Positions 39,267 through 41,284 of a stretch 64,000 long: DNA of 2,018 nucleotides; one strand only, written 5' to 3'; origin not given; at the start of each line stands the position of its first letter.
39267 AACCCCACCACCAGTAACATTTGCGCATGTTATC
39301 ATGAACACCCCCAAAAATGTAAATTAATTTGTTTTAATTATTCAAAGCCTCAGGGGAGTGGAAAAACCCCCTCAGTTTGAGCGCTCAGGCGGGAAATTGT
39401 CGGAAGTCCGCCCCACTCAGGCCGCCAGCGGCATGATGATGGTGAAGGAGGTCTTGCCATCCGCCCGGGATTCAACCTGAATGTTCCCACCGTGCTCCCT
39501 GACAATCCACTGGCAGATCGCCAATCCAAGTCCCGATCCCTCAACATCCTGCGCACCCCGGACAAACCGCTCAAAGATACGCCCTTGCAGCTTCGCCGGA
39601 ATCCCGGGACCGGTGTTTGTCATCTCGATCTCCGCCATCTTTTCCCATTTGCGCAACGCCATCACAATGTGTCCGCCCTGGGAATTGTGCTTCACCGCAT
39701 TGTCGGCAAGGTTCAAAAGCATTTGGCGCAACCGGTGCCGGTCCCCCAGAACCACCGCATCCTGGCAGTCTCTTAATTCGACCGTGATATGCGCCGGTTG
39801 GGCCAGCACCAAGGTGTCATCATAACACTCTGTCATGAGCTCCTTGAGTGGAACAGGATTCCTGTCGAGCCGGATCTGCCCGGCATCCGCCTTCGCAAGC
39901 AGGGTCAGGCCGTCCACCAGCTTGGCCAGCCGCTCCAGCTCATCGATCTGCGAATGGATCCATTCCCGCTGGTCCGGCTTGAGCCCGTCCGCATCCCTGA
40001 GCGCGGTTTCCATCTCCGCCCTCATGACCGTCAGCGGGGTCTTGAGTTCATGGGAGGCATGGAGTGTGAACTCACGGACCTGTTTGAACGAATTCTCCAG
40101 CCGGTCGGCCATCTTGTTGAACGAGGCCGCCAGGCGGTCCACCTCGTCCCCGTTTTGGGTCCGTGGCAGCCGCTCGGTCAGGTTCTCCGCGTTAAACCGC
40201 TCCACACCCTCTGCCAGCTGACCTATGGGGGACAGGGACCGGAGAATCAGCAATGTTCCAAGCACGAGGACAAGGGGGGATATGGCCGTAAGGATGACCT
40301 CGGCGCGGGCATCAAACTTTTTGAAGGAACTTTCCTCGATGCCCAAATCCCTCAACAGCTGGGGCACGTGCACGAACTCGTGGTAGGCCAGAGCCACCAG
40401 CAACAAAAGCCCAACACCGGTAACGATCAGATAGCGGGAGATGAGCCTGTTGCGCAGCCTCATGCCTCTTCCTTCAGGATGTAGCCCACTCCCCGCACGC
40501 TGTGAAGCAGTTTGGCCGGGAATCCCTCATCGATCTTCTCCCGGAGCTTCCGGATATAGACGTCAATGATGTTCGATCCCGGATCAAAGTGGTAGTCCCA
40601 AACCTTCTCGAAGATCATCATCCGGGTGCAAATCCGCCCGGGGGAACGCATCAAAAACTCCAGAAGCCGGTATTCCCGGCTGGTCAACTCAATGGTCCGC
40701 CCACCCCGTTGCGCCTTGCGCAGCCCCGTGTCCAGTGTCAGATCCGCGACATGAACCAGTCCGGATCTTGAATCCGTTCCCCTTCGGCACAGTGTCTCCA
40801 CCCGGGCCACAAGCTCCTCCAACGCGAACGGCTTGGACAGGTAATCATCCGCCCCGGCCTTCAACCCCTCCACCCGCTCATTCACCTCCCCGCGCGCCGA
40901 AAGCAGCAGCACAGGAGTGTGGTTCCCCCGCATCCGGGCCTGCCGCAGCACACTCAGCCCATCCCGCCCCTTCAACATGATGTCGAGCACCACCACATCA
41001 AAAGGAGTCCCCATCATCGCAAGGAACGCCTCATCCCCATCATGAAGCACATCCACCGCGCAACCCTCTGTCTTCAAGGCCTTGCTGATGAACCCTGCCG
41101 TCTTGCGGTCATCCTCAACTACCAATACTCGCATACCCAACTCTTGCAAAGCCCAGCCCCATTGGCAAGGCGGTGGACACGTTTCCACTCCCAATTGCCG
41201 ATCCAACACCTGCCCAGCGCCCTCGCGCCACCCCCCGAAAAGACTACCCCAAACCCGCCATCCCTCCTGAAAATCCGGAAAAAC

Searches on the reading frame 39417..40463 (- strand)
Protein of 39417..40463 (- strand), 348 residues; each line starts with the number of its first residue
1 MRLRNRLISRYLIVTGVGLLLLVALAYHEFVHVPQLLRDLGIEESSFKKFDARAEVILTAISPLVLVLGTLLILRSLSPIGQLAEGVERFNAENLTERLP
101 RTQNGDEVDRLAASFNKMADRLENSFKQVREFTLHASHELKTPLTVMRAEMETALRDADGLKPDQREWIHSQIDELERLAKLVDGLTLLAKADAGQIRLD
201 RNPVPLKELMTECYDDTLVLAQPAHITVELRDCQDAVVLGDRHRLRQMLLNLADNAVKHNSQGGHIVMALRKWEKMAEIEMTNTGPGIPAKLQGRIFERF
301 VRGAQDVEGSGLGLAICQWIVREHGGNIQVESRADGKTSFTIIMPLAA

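Call 3: search_protein_families(library=pfam, proteins=[window:39417-40463:-], max_evalue=0.01)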
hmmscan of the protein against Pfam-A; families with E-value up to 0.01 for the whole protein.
window:39417-40463:- (348 aa): 4 families
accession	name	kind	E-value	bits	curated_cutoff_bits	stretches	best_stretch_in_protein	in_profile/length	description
PF02518.31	HATPase_c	-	7e-28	97.7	26.4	1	240-347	1-110/111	Histidine kinase-, DNA gyrase B-, and HSP90-like ATPase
PF00512.31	HisKA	-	2.8e-13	50.1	26.9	1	129-195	2-66/66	His Kinase A (phospho-acceptor) domain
PF00672.30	HAMP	-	2.5e-11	44.2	25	1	72-123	2-52/53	HAMP domain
PF14501.12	HATPase_c_5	-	0.0079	16.5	22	0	245-333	6-91/102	GHKL domain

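Call 50: search_protein_families(library=ncbifam, proteins=[window:39420-40463:-], max_evalue=0.00001)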
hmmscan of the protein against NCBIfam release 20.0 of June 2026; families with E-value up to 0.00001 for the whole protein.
window:39420-40463:- (348 aa): 79 families (the best 25 are shown)
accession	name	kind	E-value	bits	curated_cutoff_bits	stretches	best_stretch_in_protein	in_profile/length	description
TIGR01386.1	cztS_silS_copS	subfamily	2.3e-64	218.1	292.55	1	47-345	159-457/457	heavy metal sensor histidine kinase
NF012163.2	BaeS_SmeS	equivalog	1.9e-53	182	500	1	46-342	157-454/457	sensor histidine kinase efflux regulator BaeS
NF007837.0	PRK10549.1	equivalog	7e-51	173.4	603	1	46-347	157-459/466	envelope stress sensor histidine kinase BaeS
NF052314.1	T9SS_HK_PorY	subfamily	1.7e-47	162.5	350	1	57-342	133-416/418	PorY family sensor histidine kinase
NF007345.0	PRK09835.1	subfamily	3.9e-45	154.3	423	1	58-346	191-480/482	Cu(+)/Ag(+) sensor histidine kinase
NF046044.1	PnpS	equivalog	4.9e-45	154.2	400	1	130-345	171-390/390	two-component system histidine kinase PnpS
NF041735.1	hist_kin_RppB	equivalog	3.8e-43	147.9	400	1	124-345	211-438/438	two-component system sensor histidine kinase RppB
TIGR02966.1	phoR_proteo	equivalog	2.9e-42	144.9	334.2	1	129-343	114-332/333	phosphate regulon sensor histidine kinase PhoR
NF008312.0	PRK11100.1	equivalog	3.7e-42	144.8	356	1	59-344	189-472/477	two-component system sensor histidine kinase CreC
NF033092.0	HK_WalK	equivalog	5.7e-42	144.1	725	1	128-345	371-593/594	cell wall metabolism sensor histidine kinase WalK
NF040691.1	MtrAB_MtrB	equivalog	8.6e-40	137.2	450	1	55-347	189-493/507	MtrAB system histidine kinase MtrB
NF045903.1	CuHisKinLciSLeg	equivalog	3.3e-39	135.3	700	1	58-342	67-354/357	copper-responsive two-component system sensor histidine kinase LciS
NF012226.0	AdeS_HK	equivalog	2.1e-37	129.1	500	1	60-345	68-352/353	two-component sensor histidine kinase AdeS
NF007664.1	PRK10337.1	equivalog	6.3e-36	124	475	1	62-338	164-436/442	quorum sensing histidine kinase QseC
NF008025.0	PRK10755.1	equivalog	3.4e-34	118.1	314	1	64-337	79-346/362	two-component system sensor histidine kinase PmrB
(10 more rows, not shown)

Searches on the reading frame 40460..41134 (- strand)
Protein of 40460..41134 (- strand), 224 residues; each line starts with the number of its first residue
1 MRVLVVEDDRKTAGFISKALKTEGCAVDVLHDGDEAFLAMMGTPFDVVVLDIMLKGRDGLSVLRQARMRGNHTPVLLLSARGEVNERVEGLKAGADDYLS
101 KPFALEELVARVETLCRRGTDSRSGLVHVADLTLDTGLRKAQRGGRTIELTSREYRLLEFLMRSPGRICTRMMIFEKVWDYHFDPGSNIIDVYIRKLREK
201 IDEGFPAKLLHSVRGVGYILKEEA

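Call 3: search_protein_families(library=pfam, proteins=[window:40460-41134:-], max_evalue=0.01)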
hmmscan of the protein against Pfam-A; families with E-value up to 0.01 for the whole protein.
window:40460-41134:- (224 aa): 2 families
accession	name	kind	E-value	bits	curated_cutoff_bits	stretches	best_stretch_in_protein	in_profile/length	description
PF00072.30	Response_reg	-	1e-26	93.7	30.2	1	3-113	1-111/111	Response regulator receiver domain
PF00486.34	Trans_reg_C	-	1.2e-24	86.6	26.2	1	145-220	1-77/77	Transcriptional regulatory protein, C terminal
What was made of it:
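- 40460..41134 (-): Canonical CusR/CopR-like OmpR-family response regulator (224 aa) with all five receiver residues intact. Pfam Response_reg 93.7 bits and Trans_reg_C 86.6 bits (call 3).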

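Call 50: search_protein_families(library=ncbifam, proteins=[window:40463-41134:-], max_evalue=0.00001)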
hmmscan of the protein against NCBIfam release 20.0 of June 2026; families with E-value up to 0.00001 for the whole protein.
window:40463-41134:- (224 aa): 84 families (the best 25 are shown)
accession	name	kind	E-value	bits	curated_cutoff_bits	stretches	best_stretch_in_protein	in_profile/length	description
TIGR01387.1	cztR_silR_copR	subfamily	2.3e-68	230.1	279.2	1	3-220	1-218/218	heavy metal response regulator transcription factor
NF007346.1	PRK09836.1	equivalog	3.8e-62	210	420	1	1-221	1-222/227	copper/silver response regulator transcription factor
NF041734.1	resp_reg_RppA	equivalog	1.6e-54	184.7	250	1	1-221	1-228/229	two-component system response regulator RppA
NF008567.0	PRK11517.1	equivalog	1.3e-53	181.6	353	1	1-221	1-219/223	response regulator transcription factor HprR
TIGR02154.1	PhoB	equivalog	1.7e-53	181.3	296.2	1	2-220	4-225/226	phosphate regulon transcriptional regulator PhoB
NF040689.1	MtrAB_MtrA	equivalog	3.6e-52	176.9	300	1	3-218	1-216/219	MtrAB system response regulator MtrA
NF045914.1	RespRegNblR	equivalog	2.7e-51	174.3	300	1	2-222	8-227/228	response regulator transcription factor NblR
NF007663.1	PRK10336.1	equivalog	2.9e-51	174.3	345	1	1-222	1-218/219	quorum sensing response regulator transcription factor QseB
NF007928.2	PRK10643.1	equivalog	6.8e-51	173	330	1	1-220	1-216/216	two-component system response regulator PmrA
NF045944.1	ResRegRpaBCyano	equivalog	6.5e-49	166.4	330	1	4-221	1-228/229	response regulator transcription factor RpaB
NF012023.0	PRK15479.1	equivalog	6.3e-48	163.2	337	1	1-222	1-219/224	transcriptional regulator TctD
NF045991.1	RespRegCtrARhodob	equivalog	3.6e-47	161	350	1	1-222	1-223/224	response regulator transcription factor CtrA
NF041733.1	resp_reg_CseB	equivalog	1.2e-46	158.9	350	1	2-221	2-227/228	two-component system response regulator CseB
NF040534.1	resp_reg_YycF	equivalog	8.9e-45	152.7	340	1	2-223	2-230/231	response regulator YycF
NF053854.1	RespRegPhoBBctds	equivalog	6e-41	140.3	270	1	3-220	1-224/225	two-component system response regulator PhoB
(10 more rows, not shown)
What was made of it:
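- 40460..41134 (-): TIGR01387 scores 230 bits against a cut-off of 279 (call 50).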
